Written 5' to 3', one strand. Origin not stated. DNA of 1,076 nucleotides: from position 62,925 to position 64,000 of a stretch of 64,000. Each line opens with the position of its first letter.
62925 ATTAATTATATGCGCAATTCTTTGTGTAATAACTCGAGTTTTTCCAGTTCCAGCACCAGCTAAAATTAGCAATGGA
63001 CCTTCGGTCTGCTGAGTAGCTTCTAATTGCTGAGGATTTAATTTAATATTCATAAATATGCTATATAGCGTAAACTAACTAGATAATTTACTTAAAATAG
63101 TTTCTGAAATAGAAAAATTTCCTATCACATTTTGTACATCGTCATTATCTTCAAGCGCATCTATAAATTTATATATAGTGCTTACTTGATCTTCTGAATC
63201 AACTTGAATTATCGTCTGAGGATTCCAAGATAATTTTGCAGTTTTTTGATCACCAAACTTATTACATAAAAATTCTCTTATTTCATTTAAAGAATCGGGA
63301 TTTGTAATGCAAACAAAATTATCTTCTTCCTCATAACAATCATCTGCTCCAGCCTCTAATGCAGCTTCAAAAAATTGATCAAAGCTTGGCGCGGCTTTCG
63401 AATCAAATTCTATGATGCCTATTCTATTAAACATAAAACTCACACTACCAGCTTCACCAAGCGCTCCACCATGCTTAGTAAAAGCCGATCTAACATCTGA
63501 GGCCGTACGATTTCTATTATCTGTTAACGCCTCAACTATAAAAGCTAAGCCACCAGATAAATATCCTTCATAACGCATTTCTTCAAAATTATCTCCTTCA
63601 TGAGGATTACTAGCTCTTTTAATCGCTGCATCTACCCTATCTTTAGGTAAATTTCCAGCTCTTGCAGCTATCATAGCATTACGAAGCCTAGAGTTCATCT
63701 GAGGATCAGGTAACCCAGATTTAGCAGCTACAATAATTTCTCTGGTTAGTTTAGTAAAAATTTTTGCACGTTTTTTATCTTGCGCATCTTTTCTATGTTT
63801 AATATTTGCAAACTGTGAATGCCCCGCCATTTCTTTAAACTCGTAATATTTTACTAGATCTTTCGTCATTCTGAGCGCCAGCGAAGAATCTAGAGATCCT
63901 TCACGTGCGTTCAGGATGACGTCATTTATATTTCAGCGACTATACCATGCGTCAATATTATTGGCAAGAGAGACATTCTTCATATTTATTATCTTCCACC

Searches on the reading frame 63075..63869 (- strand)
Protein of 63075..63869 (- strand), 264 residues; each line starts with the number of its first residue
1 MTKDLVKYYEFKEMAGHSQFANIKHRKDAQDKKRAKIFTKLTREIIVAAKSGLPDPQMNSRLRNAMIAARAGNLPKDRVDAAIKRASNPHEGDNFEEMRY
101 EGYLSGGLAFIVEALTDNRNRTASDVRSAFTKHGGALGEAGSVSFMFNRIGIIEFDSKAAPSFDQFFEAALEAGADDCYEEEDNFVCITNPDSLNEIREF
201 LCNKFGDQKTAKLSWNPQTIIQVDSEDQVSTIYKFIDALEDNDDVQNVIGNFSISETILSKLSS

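Call 54: find_encoding_contigs(protein=window:63075-63869:-, flank=10000, max_places=1)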
Protein window:63075-63869:- (264 aa): 2 contigs read that carry it; 1 place shown.
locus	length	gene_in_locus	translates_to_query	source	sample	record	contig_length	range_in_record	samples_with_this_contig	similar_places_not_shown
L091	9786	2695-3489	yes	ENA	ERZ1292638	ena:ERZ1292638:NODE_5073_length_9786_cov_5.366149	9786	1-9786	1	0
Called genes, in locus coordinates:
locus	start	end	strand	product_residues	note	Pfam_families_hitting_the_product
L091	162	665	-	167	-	-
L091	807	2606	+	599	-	PF00317:Ribonuc_red_lgN, PF02867:Ribonuc_red_lgC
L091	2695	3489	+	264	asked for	PF20772:TACO1_YebC_N, PF01709:Transcrip_reg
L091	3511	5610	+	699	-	PF00580:UvrD-helicase, PF01443:Viral_helicase1 (faint), PF13245:AAA_19, PF13604:AAA_30 (faint), PF13361:UvrD_C, PF13538:UvrD_C_2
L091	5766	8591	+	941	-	PF00005:ABC_tran (faint), PF02463:SMC_N (faint), PF20703:nSTAND1 (faint), PF17760:UvrA_inter, PF17755:UvrA_DNA-bind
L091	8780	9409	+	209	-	PF13505:OMP_b-brl, PF09411:PagL (faint), PF02462:Opacity (weak)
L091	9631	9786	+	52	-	?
